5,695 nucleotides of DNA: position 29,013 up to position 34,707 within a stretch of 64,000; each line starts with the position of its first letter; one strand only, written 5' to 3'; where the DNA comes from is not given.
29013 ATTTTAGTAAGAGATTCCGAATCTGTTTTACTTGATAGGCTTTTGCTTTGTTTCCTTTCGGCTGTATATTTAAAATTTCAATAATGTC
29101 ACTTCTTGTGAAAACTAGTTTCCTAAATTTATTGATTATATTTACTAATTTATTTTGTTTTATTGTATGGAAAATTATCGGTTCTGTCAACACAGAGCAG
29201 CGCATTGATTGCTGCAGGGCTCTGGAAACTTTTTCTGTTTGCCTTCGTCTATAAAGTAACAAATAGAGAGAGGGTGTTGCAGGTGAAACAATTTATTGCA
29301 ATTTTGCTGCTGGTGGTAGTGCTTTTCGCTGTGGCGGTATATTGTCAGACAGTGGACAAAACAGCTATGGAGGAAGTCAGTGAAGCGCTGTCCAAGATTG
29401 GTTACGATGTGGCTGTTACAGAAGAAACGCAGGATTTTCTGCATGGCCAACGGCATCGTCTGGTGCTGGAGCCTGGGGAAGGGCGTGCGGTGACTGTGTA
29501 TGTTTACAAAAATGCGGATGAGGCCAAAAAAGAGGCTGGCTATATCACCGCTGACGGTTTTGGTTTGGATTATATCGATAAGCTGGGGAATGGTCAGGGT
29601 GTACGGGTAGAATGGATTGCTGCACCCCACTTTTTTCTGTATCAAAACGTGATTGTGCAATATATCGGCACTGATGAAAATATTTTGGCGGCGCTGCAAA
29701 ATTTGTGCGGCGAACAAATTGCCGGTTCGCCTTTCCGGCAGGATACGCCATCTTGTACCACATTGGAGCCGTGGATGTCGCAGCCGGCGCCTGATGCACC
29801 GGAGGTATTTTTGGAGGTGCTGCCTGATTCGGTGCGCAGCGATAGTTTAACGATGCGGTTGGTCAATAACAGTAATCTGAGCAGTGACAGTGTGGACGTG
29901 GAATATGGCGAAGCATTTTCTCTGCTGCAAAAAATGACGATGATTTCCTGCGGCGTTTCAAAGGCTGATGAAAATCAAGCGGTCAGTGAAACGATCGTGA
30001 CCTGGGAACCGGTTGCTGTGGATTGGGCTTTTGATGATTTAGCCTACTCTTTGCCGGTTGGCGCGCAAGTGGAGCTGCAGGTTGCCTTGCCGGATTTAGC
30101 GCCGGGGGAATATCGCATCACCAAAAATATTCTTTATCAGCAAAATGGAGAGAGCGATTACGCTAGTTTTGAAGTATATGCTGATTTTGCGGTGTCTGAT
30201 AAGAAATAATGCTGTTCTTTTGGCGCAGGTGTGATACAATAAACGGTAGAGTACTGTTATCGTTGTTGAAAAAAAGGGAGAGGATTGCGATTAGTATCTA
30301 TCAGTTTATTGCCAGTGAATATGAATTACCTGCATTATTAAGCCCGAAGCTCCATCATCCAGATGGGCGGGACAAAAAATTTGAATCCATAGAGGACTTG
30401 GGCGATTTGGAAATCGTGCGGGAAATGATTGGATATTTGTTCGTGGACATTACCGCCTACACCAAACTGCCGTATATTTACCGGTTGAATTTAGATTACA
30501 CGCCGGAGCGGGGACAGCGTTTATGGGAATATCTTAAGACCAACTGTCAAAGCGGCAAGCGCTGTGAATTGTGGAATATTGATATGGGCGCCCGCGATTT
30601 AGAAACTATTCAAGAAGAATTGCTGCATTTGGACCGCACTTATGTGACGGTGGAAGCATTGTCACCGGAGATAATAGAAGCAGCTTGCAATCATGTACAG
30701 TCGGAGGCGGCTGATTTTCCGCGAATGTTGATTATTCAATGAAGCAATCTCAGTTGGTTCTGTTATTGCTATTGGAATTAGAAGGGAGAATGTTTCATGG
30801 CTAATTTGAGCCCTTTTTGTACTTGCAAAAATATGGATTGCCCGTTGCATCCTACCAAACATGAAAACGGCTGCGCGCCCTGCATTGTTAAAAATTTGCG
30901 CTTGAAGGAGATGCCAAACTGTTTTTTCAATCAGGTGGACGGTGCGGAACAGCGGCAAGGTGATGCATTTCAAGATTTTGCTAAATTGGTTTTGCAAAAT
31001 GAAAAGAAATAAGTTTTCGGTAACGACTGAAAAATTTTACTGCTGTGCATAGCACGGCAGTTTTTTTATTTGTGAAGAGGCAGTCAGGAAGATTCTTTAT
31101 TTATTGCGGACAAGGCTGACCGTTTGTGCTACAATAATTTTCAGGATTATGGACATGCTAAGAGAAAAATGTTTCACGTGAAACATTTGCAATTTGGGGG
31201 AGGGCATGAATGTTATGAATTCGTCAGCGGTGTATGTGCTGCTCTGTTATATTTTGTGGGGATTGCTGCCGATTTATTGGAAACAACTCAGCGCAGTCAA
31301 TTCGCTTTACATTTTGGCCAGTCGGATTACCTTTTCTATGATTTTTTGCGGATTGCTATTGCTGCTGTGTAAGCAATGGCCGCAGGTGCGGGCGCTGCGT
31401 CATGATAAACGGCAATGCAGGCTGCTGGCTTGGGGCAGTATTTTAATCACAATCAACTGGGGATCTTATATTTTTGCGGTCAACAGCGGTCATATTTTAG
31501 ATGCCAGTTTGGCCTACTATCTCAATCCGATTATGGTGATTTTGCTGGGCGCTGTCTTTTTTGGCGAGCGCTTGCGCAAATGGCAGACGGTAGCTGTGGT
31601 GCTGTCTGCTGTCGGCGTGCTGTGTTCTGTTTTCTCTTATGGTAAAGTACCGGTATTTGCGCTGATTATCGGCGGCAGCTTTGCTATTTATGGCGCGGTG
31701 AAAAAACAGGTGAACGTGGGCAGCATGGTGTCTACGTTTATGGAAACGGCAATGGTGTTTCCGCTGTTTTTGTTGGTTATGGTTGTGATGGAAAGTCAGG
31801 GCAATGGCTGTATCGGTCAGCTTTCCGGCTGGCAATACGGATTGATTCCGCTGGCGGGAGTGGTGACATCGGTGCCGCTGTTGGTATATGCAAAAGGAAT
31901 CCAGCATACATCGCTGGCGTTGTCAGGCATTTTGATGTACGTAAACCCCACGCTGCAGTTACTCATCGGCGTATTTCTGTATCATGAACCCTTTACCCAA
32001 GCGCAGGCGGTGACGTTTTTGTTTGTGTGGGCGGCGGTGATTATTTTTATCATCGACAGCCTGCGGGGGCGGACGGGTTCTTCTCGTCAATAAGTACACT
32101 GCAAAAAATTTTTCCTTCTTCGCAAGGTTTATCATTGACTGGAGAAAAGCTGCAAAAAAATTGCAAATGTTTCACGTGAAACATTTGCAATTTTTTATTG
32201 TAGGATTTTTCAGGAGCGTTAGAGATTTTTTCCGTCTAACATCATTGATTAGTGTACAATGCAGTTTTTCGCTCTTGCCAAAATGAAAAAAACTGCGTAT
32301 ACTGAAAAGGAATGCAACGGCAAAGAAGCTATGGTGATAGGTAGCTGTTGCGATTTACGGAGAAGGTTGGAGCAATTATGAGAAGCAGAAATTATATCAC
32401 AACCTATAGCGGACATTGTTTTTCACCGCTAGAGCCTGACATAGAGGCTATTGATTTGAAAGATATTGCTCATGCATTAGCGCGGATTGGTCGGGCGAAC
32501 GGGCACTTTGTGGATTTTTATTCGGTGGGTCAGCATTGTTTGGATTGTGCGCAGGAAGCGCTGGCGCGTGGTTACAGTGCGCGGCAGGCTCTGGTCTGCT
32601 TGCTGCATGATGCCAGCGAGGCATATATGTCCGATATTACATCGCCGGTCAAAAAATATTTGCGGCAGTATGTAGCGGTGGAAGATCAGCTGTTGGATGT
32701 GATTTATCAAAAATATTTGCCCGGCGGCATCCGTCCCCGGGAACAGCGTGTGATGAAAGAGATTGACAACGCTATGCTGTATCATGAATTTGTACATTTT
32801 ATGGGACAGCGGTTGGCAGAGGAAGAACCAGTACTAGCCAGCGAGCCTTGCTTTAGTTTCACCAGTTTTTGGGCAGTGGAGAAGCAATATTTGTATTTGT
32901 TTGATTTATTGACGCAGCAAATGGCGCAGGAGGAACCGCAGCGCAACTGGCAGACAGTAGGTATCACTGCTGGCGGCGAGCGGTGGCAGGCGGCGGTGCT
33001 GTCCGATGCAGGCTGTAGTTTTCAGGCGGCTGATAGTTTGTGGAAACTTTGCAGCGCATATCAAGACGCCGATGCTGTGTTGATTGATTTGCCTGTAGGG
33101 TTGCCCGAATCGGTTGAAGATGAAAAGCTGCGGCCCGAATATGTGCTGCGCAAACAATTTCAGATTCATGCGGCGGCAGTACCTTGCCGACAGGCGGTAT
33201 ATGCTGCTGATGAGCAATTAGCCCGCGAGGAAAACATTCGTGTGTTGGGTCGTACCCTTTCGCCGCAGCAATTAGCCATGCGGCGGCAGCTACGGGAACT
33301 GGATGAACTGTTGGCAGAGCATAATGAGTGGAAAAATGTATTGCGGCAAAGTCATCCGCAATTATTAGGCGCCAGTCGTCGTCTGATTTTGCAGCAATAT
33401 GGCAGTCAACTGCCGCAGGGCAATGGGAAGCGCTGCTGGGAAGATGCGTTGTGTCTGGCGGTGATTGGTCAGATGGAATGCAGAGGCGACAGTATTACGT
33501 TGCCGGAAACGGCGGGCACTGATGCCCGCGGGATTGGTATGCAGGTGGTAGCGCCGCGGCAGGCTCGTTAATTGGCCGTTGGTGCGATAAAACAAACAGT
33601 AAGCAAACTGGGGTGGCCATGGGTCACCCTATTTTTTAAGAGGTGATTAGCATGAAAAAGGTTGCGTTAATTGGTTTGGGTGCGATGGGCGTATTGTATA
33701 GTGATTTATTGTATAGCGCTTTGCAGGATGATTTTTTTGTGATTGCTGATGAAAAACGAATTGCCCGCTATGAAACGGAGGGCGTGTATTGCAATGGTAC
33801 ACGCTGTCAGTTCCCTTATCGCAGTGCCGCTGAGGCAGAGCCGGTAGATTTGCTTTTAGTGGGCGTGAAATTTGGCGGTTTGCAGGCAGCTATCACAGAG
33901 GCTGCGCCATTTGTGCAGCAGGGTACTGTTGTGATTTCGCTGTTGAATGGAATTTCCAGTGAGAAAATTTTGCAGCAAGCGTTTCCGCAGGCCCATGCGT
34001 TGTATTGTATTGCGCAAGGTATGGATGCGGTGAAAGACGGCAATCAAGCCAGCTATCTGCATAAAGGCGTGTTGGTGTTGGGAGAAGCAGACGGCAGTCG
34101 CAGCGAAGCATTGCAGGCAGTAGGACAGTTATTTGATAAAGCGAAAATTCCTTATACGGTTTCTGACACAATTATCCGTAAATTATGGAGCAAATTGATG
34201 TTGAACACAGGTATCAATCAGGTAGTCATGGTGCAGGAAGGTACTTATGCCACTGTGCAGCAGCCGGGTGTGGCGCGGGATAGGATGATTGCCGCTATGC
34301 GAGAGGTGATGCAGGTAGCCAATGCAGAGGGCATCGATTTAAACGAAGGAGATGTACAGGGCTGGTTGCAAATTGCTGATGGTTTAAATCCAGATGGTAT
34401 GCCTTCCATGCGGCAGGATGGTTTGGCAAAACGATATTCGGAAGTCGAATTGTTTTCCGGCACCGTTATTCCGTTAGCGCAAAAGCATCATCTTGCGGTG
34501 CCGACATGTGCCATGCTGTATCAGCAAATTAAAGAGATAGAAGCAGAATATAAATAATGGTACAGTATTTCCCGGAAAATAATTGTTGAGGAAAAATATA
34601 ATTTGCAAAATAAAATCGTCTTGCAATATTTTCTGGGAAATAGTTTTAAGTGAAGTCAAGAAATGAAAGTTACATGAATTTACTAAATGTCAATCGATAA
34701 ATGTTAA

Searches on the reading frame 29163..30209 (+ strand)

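Call 94: search_protein_families(library=pfam, proteins=[window:29163-30209:+], max_evalue=0.00001)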
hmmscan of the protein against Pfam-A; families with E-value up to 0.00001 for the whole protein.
window:29163-30209:+ (348 aa): 1 family
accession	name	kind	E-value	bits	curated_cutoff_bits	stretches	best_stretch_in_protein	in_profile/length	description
PF20251.4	Big_14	-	8.6e-07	29.3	27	1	280-334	48-95/104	Bacterial Ig-like domain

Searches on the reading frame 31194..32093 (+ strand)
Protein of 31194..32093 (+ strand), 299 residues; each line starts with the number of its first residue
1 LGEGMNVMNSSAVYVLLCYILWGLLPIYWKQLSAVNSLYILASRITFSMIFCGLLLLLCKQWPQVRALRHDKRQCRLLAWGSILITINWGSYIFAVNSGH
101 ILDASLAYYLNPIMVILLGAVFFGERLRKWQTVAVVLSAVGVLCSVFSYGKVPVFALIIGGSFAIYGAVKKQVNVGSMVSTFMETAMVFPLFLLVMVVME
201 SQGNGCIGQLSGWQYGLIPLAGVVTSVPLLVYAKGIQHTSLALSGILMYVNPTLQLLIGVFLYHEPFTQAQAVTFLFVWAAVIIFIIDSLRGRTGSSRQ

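Call 94: search_protein_families(library=pfam, proteins=[window:31194-32093:+], max_evalue=0.00001)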
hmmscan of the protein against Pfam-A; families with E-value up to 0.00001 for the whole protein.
window:31194-32093:+ (299 aa): 1 family
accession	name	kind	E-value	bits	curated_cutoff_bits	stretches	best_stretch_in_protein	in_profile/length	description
PF00892.27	EamA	-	1.6e-23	83.9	28.2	2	12-146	4-134/135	EamA-like transporter family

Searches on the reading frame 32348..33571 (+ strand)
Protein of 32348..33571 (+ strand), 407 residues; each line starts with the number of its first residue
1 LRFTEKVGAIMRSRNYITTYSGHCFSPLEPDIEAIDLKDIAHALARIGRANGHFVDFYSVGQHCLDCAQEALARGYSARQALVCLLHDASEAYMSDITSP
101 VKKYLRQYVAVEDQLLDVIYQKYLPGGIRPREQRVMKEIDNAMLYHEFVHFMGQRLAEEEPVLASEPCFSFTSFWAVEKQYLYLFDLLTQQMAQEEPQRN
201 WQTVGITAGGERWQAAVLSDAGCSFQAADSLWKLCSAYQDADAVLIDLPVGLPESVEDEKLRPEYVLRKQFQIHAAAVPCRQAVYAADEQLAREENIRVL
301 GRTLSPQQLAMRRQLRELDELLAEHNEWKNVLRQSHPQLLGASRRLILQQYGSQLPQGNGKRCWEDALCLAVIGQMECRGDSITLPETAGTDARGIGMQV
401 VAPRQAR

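Call 94: search_protein_families(library=pfam, proteins=[window:32348-33571:+], max_evalue=0.00001)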
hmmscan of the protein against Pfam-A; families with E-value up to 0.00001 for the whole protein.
window:32348-33571:+ (407 aa): 1 family
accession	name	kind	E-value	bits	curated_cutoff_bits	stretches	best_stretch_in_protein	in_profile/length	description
PF04250.19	DUF429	-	4.1e-19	69.6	23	1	211-339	7-136/214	Protein of unknown function (DUF429)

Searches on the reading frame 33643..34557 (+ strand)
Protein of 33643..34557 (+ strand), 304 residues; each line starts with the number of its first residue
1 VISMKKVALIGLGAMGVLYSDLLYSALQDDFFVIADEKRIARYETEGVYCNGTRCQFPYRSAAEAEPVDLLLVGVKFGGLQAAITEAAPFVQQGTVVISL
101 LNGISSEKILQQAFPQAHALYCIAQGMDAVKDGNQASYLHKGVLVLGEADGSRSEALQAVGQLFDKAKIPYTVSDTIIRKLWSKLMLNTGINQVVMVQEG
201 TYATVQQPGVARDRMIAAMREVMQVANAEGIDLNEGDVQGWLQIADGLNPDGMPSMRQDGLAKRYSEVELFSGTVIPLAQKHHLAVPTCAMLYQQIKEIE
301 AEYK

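Call 94: search_protein_families(library=pfam, proteins=[window:33643-34557:+], max_evalue=0.00001)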
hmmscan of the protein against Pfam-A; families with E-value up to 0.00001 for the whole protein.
window:33643-34557:+ (304 aa): 2 families
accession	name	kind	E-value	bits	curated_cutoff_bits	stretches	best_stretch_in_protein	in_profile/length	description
PF08546.17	ApbA_C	-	1.6e-24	87.1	22.7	1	177-300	2-125/125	Ketopantoate reductase PanE/ApbA C terminal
PF02558.23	ApbA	-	4.1e-19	69.1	22.2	1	7-150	1-149/150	Ketopantoate reductase PanE/ApbA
